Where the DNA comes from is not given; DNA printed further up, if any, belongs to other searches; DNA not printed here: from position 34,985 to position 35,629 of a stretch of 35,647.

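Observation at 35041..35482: Receiver-less Spo0A DNA-binding domain as terminal prophage cargo, preceded by a 10-bp-phased repeat array with a 0A-box-like element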

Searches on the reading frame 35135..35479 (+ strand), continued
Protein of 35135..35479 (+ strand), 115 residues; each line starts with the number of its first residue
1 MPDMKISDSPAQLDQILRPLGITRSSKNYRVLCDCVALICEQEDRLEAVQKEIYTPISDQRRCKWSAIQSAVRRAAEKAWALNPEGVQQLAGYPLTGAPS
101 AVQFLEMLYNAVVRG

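Call 58: predict_structure(alignment_id=A2)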
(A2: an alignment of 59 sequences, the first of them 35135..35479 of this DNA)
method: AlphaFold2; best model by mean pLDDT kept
length: 115 residues; sequences in the alignment: 59
mean_pLDDT: 88.7   pTM: 0.83
mean pLDDT of the five models: 88.7, 87.8, 87.8, 87.1, 86.9
residues with pLDDT >= 90: 83; 70-90: 22; 50-70: 4; < 50: 6
segments of 3 or more residues with pLDDT < 50: 1-5
pLDDT, mean of each block of 10 residues (from residue 1): 49 91 89 92 81 94 96 97 97 95 95 85
secondary structure, 60 per line:
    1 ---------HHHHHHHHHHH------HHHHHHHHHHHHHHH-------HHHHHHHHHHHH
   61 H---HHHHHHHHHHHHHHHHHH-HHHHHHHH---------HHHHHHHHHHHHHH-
elements in order: H10-20 H27-41 H49-61 H65-82 H84-91 H101-114

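Call 59: search_protein_representatives(protein=window:35135-35479:+)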
Query: 115 residues. Proteins with E-value up to 0.001 (for the whole library): 576; up to 1e-10: 115; up to 1e-30: 10. The best 150 are listed.
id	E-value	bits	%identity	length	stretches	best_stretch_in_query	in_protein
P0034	6.0e-46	171.4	85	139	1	1-97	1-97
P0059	2.3e-43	163.1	67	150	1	4-114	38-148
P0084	8.9e-42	158.0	93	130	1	1-81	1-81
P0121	3.5e-36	140.0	62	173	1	11-114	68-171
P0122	3.6e-36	139.9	62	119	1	11-115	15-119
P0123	5.0e-36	139.5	93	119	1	38-115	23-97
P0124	1.1e-35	138.4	64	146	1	6-103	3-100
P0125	3.5e-35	136.8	64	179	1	6-106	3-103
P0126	1.0e-33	132.1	61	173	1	11-114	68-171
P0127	2.6e-31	124.3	95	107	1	53-115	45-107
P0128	3.0e-30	120.9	95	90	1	54-115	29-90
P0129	3.8e-30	120.6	58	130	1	8-102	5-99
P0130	7.7e-30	119.6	60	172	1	5-100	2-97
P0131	1.8e-29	118.4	76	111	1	39-114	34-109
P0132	1.1e-28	115.9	53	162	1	3-114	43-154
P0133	2.7e-28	114.6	53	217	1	4-114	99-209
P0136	2.4e-27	111.5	51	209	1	4-114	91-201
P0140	2.9e-23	98.4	43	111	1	13-114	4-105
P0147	6.6e-21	90.8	45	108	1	12-112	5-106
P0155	1.3e-17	80.2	39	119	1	14-114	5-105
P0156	3.2e-17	79.0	26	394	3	16-84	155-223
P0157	8.0e-17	77.7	42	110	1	13-112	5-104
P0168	5.6e-15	71.7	36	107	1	15-113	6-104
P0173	1.5e-14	70.3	33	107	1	14-113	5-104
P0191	1.7e-13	66.9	26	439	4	12-84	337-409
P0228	4.0e-11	59.3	24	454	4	10-81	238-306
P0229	4.1e-11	59.3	25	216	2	15-109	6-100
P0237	2.2e-10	56.9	36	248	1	31-111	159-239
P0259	1.3e-09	54.5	25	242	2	16-106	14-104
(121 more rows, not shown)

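Call 60: list_cluster_members(proteins=[P0237, P0140, P0147, P0155, P0156, P0191, P0168, P0173, P0002, P0026])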
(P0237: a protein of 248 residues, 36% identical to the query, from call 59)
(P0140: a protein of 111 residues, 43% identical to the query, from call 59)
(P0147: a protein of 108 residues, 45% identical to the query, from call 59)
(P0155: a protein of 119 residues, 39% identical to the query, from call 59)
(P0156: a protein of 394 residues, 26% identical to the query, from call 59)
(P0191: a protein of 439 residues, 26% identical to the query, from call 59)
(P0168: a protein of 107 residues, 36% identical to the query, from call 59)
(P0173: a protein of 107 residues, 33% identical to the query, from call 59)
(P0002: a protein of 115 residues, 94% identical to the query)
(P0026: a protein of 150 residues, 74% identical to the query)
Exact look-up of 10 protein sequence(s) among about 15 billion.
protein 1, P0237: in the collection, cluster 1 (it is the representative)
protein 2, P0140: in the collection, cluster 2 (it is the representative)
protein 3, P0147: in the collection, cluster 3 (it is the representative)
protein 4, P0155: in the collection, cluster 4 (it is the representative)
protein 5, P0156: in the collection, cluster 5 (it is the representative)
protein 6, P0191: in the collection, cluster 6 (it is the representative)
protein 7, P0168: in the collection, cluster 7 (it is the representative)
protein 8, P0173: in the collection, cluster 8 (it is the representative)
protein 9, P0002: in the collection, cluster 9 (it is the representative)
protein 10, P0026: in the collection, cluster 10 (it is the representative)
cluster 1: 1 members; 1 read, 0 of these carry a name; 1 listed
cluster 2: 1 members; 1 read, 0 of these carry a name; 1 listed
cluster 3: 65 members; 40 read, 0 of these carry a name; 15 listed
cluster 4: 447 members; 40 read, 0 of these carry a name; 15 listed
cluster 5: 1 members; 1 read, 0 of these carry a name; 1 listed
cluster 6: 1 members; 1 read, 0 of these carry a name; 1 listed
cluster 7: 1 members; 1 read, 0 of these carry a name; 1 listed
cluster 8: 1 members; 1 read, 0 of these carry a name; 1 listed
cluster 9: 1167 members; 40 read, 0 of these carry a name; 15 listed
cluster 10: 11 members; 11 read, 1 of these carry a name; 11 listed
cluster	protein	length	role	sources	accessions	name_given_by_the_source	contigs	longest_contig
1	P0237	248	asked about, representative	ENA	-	-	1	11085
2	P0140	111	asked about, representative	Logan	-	-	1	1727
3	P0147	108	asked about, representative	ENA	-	-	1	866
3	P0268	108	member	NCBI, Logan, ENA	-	-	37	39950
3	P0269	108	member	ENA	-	-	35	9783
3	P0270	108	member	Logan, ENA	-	-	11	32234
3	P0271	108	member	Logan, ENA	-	-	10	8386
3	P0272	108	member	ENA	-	-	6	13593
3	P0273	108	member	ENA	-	-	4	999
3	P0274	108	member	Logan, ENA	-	-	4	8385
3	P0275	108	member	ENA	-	-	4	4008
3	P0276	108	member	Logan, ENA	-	-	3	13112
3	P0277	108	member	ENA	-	-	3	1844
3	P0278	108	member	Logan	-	-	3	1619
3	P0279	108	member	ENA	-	-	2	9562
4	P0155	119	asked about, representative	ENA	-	-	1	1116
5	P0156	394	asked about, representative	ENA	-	-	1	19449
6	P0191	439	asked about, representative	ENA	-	-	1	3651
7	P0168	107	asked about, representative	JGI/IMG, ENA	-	-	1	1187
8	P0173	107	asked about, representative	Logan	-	-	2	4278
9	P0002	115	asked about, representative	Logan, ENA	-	-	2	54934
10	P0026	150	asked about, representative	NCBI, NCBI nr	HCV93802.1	MAG TPA: hypothetical protein DGV70_03415 [Faecalibacterium sp.] | hypothetical protein [Faecalibacterium sp.]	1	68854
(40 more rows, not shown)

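Call 62: search_protein_families(library=pfam, proteins=[P0237, P0156, P0191, P0228, P0229, P0259, P0133, P0136], max_evalue=0.001)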
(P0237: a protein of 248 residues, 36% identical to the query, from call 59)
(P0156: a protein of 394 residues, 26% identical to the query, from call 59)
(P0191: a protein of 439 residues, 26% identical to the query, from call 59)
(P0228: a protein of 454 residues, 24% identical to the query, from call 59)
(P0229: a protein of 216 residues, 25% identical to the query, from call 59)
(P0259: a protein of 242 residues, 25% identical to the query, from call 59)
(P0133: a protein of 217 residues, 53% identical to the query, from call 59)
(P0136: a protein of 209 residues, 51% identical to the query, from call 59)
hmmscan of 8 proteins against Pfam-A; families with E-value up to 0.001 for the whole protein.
P0237 (248 aa): 3 families
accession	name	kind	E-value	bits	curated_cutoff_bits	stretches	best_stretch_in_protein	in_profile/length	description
PF00005.33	ABC_tran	-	4.1e-34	118.6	25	1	25-171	1-134/137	ABC transporter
PF08769.17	Spo0A_C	-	8.8e-17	61.5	25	1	165-240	25-104/104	Sporulation initiation factor Spo0A C terminal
PF13191.12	AAA_16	-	0.00019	22.4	32.6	1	21-72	8-60/167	AAA ATPase domain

P0156 (394 aa): 2 families
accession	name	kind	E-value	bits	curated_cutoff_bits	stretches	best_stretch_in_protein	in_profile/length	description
PF08769.17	Spo0A_C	-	8.9e-98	321.7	25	3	13-116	1-104/104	Sporulation initiation factor Spo0A C terminal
PF12862.13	ANAPC5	-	0.00082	19.8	23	0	57-90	47-79/91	Anaphase-promoting complex subunit 5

P0191 (439 aa): 3 families
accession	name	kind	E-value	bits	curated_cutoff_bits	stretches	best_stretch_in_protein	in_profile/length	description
PF08769.17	Spo0A_C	-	1.1e-121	398.5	25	4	124-221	1-103/104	Sporulation initiation factor Spo0A C terminal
PF22415.1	PSV_ORF131-like_dom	-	0.00052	20.4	27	0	12-31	7-26/80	PSV_Hypothetical protein ORF131-like domain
PF21673.2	CCDC93_N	-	0.00066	20.3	24.4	0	328-355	61-88/110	CCDC93 protein N-terminal domain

P0228 (454 aa): 4 families
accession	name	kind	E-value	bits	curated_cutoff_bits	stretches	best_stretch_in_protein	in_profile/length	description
PF08769.17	Spo0A_C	-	5.1e-120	393.2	25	4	241-341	1-104/104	Sporulation initiation factor Spo0A C terminal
PF05817.20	Ribophorin_II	-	2.7e-05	24.4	23.4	0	262-353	69-160/240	Ribophorin II N-terminal domain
PF15411.12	PH_10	-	0.00019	22.2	27.5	0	146-165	27-42/121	Pleckstrin homology domain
PF13730.12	HTH_36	-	0.00038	20.7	25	0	278-305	27-54/55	Helix-turn-helix domain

P0229 (216 aa): 1 family
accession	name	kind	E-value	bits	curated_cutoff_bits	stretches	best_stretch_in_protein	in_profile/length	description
PF08769.17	Spo0A_C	-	2.2e-30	105.2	25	2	4-101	1-102/104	Sporulation initiation factor Spo0A C terminal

P0259 (242 aa): 1 family
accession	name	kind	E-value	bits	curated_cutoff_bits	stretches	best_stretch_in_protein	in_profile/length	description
PF08769.17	Spo0A_C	-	4.4e-44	149.2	25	2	134-228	3-101/104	Sporulation initiation factor Spo0A C terminal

P0133 (217 aa): 1 family
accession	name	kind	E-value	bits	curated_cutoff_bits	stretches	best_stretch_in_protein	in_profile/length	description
PF08769.17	Spo0A_C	-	1.7e-14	54.1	25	1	108-204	1-101/104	Sporulation initiation factor Spo0A C terminal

P0136 (209 aa): 1 family
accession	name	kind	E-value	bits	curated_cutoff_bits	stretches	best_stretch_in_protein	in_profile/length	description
PF08769.17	Spo0A_C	-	7.5e-13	48.8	25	1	100-196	1-101/104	Sporulation initiation factor Spo0A C terminal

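Call 63: fold_search(model_id=the predicted structure, library=pdb)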
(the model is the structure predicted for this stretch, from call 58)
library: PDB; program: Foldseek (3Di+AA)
matches with E <= 10: 110; with E <= 0.001: 0
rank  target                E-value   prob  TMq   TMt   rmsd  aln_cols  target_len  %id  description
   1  1fc3_A                1.0e-03  1.00  0.79  0.76   2.1       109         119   23  THE CRYSTAL STRUCTURE OF TRANS-ACTIVATION DOMAIN OF THE SPORULATION RESPONSE REGULATOR, SPO0A (released 2000-11-08)
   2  1lq1_D                3.3e-03  1.00  0.74  0.79   2.2       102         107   22  DNA Complexed Structure of the Key Transcription Factor Initiating Development in Sporulation Bacteria (released 2002-08-23)
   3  1fc3_C                5.0e-03  1.00  0.74  0.74   2.7       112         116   25  THE CRYSTAL STRUCTURE OF TRANS-ACTIVATION DOMAIN OF THE SPORULATION RESPONSE REGULATOR, SPO0A (released 2000-11-08)
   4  1lq1_C                5.3e-03  1.00  0.75  0.76   2.2       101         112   24  DNA Complexed Structure of the Key Transcription Factor Initiating Development in Sporulation Bacteria (released 2002-08-23)
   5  1lq1_A                6.8e-03  1.00  0.73  0.78   2.3       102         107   22  DNA Complexed Structure of the Key Transcription Factor Initiating Development in Sporulation Bacteria (released 2002-08-23)
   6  1lq1_B                7.9e-03  1.00  0.74  0.82   2.4       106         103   22  DNA Complexed Structure of the Key Transcription Factor Initiating Development in Sporulation Bacteria (released 2002-08-23)
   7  1fc3_B                1.2e-02  1.00  0.70  0.78   3.6       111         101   22  THE CRYSTAL STRUCTURE OF TRANS-ACTIVATION DOMAIN OF THE SPORULATION RESPONSE REGULATOR, SPO0A (released 2000-11-08)
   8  6he1_A                9.1e-01  0.08  0.17  0.07  15.0       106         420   17  Pseudomonas aeruginosa Seryl-tRNA Synthetase in Complex with 5'-O-(N-(L-seryl)-sulfamoyl)N3-methyluridine (released 2019-12-04)
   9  6hdz_A                1.3e+00  0.08  0.18  0.07  14.4       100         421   15  Pseudomonas aeruginosa Seryl-tRNA Synthetase in Complex with 5'-O-(N-(L-seryl)-Sulfamoyl)uridine (released 2019-12-04)
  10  7kug_D                1.7e+00  0.41  0.41  0.47   7.7       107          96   14  Fe-S cluster-bound transcription activator WhiB7 in complex with the SigmaAr4-RNAP Beta flap tip chimera (released 2021-06-30)
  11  5d1r_B                1.8e+00  0.11  0.27  0.15  13.6       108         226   21  Crystal structure of Mycobacterium tuberculosis Rv1816 transcriptional regulator. (released 2015-09-30)
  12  6he3_A                2.2e+00  0.06  0.20  0.08  15.2       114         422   12  Pseudomonas aeruginosa Seryl-tRNA Synthetase in Complex with 5'-O-(N-(L-seryl)-sulfamoyl)cytidine (released 2019-12-04)
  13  5z9j_A                2.6e+00  0.28  0.45  0.17   5.7       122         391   13  Identification of the functions of unusual cytochrome p450-like monooxygenases involved in microbial secondary metabli (released 2019-02-06)
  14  3onq_D                3.1e+00  0.16  0.33  0.18   7.7       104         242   12  Crystal Structure of Regulator of Polyketide Synthase Expression BAD_0249 from Bifidobacterium adolescentis (released 2010-09-08)
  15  5d1r_A                3.1e+00  0.08  0.27  0.15  13.3       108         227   21  Crystal structure of Mycobacterium tuberculosis Rv1816 transcriptional regulator. (released 2015-09-30)
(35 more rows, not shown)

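Call 66: find_related_loci(query=P0155, collection=viral_contigs, flank=3000)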
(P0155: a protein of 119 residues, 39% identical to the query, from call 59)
Query P0155 (119 aa) in viral_contigs; peptide patterns used: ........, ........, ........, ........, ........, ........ (x = any residue, [..] = any of these).
26 stretches matched a pattern; 1 encode a relative of the query (tblastn E <= 1e-3); 1 distinct loci.
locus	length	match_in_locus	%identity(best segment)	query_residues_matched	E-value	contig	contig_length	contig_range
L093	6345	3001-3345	88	1-119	6e-68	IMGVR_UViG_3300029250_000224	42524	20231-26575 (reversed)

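Call 67: find_related_loci(query=P0147, collection=viral_contigs, flank=3000)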
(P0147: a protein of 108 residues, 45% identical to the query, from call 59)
Query P0147 (108 aa) in viral_contigs; peptide patterns used: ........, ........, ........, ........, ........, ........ (x = any residue, [..] = any of these).
7 stretches matched a pattern, but none encodes a relative of the query by tblastn (E <= 1e-3).

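Call 89: find_encoding_contigs(protein=P0157, flank=2500, max_places=2)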
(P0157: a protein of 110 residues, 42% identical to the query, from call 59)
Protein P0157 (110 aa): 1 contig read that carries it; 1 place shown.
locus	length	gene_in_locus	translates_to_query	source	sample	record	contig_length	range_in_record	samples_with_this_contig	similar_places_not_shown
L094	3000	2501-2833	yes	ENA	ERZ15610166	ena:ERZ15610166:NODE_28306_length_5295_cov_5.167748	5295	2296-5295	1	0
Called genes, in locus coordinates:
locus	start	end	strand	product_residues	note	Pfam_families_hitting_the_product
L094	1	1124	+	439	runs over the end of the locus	PF01841:Transglut_core, PF00395:SLH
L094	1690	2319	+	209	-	-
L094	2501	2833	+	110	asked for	PF08769:Spo0A_C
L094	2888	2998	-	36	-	?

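Call 90: find_encoding_contigs(protein=P0173, flank=2500, max_places=2)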
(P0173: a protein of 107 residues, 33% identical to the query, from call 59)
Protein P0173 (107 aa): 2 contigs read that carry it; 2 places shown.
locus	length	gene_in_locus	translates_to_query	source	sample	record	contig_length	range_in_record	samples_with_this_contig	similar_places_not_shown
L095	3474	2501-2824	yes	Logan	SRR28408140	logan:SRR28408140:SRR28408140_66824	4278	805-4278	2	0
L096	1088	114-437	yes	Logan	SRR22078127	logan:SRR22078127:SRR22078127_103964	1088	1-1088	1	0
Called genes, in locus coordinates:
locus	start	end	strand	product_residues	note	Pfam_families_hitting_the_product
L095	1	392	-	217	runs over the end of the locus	PF14622:Ribonucleas_3_3, PF00636:Ribonuclease_3, PF00035:dsrm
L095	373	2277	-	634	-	PF00005:ABC_tran, PF02463:SMC_N (faint), PF13555:AAA_29 (faint), PF05729:NACHT (faint), PF13173:AAA_14 (faint), PF12848:ABC_tran_Xtn, PF00005:ABC_tran, PF16326:ABC_tran_CTD (weak), +2 more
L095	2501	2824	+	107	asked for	PF08769:Spo0A_C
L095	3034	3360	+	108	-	PF08769:Spo0A_C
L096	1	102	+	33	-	?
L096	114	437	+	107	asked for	PF08769:Spo0A_C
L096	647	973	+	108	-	PF08769:Spo0A_C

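Call 91: find_encoding_contigs(protein=P0156, flank=2500, max_places=2)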
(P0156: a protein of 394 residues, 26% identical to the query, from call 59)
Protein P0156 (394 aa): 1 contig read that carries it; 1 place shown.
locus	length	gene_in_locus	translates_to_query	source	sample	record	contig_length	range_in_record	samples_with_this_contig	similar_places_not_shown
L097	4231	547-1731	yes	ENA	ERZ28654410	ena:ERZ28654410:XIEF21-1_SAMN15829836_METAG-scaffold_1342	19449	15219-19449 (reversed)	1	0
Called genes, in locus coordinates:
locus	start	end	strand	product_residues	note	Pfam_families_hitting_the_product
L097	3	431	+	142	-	?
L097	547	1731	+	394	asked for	PF08769:Spo0A_C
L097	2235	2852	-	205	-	PF00849:PseudoU_synth_2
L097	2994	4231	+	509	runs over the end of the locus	-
